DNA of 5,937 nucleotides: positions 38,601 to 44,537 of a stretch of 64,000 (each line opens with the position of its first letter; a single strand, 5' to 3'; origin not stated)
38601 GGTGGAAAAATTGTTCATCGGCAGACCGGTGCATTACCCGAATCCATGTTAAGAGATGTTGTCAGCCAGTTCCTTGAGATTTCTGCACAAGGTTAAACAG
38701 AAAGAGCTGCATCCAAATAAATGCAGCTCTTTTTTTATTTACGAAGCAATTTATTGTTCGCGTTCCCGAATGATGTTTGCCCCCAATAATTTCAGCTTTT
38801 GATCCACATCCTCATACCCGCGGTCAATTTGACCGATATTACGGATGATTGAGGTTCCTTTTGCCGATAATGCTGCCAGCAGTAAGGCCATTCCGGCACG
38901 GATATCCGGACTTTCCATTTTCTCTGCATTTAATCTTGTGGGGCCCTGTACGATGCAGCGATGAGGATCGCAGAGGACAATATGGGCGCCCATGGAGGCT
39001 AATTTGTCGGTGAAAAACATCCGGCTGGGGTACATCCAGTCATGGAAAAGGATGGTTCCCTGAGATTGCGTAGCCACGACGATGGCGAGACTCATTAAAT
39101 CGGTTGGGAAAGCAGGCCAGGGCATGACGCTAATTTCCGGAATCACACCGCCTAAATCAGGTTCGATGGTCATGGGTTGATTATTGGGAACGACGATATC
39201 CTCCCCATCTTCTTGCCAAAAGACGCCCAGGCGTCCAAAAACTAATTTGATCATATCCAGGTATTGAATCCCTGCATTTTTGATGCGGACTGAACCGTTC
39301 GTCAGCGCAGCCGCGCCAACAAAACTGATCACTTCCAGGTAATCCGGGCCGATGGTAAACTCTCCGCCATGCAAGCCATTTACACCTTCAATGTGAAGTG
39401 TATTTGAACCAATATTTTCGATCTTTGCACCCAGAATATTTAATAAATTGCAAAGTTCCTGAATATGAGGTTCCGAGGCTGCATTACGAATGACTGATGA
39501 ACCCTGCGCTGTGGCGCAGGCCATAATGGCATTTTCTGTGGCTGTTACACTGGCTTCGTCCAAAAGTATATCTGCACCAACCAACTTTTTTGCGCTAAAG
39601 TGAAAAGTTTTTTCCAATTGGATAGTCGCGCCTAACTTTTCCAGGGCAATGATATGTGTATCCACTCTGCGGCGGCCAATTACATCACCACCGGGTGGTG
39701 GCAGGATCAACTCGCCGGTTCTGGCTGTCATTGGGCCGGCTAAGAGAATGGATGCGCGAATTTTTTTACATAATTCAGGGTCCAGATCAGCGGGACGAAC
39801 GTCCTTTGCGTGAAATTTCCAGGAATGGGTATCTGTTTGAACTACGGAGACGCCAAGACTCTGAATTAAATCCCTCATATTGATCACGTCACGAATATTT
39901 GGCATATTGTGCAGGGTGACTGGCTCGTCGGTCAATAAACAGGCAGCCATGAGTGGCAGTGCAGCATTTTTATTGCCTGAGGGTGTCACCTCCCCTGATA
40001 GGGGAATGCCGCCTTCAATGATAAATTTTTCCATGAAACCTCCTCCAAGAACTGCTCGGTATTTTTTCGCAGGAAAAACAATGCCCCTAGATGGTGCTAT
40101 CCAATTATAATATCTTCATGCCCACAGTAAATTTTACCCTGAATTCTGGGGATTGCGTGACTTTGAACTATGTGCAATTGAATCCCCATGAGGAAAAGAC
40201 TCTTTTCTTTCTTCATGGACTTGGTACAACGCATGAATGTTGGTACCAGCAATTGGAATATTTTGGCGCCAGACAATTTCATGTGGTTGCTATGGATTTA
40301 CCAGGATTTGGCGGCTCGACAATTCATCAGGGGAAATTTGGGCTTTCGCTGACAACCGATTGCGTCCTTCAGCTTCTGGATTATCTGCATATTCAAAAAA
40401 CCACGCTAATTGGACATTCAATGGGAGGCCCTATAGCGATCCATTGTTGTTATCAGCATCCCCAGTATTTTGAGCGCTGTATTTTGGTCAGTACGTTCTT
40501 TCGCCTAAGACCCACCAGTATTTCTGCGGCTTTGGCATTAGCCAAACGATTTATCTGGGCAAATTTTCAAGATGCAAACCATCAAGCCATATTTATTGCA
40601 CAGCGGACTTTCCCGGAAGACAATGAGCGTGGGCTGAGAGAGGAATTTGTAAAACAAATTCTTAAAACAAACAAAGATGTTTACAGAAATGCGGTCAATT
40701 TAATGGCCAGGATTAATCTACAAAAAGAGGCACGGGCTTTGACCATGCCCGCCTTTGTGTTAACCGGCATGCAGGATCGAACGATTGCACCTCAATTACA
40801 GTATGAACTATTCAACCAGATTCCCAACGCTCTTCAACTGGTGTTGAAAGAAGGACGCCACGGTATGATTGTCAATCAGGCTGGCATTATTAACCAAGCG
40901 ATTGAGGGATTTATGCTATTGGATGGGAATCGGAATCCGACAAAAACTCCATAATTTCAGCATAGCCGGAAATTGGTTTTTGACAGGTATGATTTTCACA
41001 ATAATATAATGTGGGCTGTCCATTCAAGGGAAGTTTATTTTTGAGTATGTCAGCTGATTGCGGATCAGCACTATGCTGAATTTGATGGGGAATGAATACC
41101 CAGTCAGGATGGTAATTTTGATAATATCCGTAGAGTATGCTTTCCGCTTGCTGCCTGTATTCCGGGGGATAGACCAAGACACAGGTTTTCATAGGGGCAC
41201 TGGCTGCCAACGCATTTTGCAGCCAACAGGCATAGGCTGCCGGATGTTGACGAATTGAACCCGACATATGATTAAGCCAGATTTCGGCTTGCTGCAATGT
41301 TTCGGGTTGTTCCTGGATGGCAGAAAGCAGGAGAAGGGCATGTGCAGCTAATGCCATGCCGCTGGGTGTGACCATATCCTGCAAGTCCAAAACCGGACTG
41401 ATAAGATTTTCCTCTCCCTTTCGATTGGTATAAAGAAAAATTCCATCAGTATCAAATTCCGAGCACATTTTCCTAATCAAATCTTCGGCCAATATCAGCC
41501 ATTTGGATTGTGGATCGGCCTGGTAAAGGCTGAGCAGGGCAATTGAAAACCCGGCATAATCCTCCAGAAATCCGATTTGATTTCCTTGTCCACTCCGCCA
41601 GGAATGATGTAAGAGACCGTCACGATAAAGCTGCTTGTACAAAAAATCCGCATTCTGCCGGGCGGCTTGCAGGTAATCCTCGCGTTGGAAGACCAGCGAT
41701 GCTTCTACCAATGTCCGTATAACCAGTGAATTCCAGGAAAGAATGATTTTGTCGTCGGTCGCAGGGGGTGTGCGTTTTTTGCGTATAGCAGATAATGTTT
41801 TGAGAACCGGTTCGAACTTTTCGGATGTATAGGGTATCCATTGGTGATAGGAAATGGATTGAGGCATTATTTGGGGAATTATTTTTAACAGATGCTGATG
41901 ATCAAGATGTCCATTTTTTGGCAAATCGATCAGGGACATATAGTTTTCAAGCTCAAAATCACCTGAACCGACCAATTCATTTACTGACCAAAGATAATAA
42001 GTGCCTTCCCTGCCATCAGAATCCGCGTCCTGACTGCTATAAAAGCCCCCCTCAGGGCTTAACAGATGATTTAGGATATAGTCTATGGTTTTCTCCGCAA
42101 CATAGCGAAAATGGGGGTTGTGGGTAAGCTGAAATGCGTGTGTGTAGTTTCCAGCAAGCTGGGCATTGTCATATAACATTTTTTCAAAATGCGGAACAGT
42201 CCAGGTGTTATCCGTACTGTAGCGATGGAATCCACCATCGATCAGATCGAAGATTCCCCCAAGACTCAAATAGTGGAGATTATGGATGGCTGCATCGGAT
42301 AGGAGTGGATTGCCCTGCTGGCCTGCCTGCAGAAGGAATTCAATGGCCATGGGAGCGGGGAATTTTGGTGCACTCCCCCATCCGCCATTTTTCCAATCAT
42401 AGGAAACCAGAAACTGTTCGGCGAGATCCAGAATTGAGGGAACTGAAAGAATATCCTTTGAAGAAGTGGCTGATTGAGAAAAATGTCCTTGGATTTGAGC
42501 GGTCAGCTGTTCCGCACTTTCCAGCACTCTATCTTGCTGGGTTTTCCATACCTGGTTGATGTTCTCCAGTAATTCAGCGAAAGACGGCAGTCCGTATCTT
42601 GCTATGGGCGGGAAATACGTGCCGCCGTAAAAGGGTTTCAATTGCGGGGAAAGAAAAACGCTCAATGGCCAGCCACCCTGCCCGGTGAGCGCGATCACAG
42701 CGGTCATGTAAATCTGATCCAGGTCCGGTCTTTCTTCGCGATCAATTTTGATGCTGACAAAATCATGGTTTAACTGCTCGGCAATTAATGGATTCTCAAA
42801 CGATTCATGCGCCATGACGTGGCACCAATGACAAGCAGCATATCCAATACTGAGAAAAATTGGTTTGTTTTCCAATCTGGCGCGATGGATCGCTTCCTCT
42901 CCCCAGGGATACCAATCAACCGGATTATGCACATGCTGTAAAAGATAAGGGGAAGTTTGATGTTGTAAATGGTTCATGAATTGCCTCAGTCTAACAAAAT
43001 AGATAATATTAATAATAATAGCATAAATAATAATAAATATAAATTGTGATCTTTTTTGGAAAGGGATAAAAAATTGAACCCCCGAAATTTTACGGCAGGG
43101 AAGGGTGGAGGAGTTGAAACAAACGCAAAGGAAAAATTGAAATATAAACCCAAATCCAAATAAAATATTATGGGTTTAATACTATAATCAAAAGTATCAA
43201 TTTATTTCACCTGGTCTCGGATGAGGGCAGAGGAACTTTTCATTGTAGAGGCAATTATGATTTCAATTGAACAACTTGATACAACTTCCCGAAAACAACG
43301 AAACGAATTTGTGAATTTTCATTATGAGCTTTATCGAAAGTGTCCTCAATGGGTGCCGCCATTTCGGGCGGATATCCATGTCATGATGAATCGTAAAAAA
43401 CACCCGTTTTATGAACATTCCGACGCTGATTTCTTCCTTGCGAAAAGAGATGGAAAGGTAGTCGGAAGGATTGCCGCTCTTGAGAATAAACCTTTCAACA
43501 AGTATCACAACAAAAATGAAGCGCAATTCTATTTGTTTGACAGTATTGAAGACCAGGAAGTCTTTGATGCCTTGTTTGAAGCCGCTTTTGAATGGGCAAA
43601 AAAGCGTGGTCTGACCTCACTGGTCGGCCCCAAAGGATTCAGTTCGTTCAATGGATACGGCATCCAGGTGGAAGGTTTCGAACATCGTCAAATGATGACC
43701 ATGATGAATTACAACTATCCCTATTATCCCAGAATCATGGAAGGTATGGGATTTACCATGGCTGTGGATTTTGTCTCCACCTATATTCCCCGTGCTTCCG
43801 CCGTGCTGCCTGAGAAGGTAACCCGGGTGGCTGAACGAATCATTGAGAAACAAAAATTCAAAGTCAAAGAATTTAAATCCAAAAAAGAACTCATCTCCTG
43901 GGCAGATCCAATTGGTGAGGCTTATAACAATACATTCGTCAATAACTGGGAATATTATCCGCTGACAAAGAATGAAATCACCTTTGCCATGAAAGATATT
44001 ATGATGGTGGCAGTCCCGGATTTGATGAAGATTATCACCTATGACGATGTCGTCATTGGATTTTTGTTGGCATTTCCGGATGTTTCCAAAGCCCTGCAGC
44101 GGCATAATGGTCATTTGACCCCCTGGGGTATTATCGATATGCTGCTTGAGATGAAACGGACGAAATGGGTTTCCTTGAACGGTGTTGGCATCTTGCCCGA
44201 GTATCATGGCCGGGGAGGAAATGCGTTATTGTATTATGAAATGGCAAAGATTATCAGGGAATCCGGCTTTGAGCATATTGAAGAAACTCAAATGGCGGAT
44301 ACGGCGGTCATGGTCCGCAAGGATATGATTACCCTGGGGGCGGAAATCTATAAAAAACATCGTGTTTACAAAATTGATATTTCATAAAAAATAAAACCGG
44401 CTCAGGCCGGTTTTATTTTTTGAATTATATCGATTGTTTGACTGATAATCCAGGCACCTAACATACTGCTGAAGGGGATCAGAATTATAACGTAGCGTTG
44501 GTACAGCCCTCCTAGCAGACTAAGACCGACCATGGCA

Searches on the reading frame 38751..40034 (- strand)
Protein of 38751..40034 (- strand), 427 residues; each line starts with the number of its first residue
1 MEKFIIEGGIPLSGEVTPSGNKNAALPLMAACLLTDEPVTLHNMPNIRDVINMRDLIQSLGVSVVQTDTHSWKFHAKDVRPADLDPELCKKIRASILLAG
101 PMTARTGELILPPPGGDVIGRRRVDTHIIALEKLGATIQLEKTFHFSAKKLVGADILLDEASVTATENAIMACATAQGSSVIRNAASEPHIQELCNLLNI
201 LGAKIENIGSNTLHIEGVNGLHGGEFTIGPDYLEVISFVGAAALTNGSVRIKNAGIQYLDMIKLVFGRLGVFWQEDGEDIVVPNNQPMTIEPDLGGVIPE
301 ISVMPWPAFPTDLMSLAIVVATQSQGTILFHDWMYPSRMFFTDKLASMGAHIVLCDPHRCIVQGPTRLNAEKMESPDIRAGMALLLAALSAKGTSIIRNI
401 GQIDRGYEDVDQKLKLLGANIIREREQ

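Call 48: search_protein_families(library=pfam, proteins=[window:38751-40034:-], max_evalue=0.0001)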
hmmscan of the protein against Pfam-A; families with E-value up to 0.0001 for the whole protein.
window:38751-40034:- (427 aa): 1 family
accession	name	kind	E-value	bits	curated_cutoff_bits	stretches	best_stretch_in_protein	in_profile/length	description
PF00275.25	EPSP_synthase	-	7e-65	219.8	22.8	1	7-414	2-417/417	EPSP synthase (3-phosphoshikimate 1-carboxyvinyltransferase)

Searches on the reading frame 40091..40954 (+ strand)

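Call 48: search_protein_families(library=pfam, proteins=[window:40091-40954:+], max_evalue=0.0001)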
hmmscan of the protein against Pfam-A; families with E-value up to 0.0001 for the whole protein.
window:40091-40954:+ (287 aa): 5 families
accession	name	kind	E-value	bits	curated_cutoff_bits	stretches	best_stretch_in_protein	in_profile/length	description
PF00561.26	Abhydrolase_1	-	8.7e-27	94.8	25.8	1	37-258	2-239/245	alpha/beta hydrolase fold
PF12146.15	Hydrolase_4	-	5.1e-23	82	27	1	34-260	3-235/239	Serine aminopeptidase, S33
PF12697.13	Abhydrolase_6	-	2.4e-19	71.3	26.3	1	38-259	1-206/217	Alpha/beta hydrolase family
PF02230.22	Abhydrolase_2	-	3.2e-07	30.8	23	0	100-152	103-155/217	Phospholipase/Carboxylesterase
PF00756.26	Esterase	-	1.1e-06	29.1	22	1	103-157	116-159/251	Putative esterase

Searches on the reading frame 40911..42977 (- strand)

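Call 25: search_protein_families(library=pfam, proteins=[window:40911-42977:-], max_evalue=0.001)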
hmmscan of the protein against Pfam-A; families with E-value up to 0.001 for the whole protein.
window:40911-42977:- (688 aa): 3 families
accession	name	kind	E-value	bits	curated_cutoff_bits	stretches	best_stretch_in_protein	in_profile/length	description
PF03190.21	Thioredox_DsbH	-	7.4e-76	254.1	27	1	2-162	2-162/163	Protein of unknown function, DUF255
PF13899.12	Thioredoxin_7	-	1.3e-08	35.3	27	1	21-111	1-83/83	Thioredoxin-like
PF13098.12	Thioredoxin_2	-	0.00052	20.8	27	0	34-84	2-54/104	Thioredoxin-like domain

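Call 67: search_protein_families(library=ncbifam, proteins=[window:40911-42977:-], max_evalue=0.001)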
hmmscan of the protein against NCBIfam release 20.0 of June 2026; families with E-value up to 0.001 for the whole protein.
window:40911-42977:- (688 aa): 1 family
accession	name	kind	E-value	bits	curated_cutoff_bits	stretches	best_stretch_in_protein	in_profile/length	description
NF045694.1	seleno_TsoB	exception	4.7e-06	25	805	1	19-83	456-520/572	rhodanese/DsbD fusion-like selenoprotein TsoB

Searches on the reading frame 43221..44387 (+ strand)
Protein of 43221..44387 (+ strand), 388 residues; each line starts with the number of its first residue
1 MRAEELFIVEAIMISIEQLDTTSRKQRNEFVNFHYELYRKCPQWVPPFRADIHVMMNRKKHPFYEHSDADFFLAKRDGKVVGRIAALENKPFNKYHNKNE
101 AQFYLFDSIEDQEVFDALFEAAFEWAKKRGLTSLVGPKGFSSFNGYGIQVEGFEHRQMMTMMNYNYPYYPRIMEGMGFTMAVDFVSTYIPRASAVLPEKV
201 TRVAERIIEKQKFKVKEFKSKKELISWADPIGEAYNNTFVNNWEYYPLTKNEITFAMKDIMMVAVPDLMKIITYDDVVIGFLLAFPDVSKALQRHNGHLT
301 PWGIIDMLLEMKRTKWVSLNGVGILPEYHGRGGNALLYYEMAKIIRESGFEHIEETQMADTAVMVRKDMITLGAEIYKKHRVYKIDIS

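Call 25: search_protein_families(library=pfam, proteins=[window:43221-44387:+], max_evalue=0.001)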
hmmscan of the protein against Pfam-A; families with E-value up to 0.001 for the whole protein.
window:43221-44387:+ (388 aa): 1 family
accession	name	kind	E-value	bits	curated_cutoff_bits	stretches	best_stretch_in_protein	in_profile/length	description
PF00583.31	Acetyltransf_1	-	4.5e-09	37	20.7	0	58-133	23-95/116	Acetyltransferase (GNAT) family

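Call 67: search_protein_families(library=ncbifam, proteins=[window:43221-44387:+], max_evalue=0.001)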
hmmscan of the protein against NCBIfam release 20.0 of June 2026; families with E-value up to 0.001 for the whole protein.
window:43221-44387:+ (388 aa): 0 families
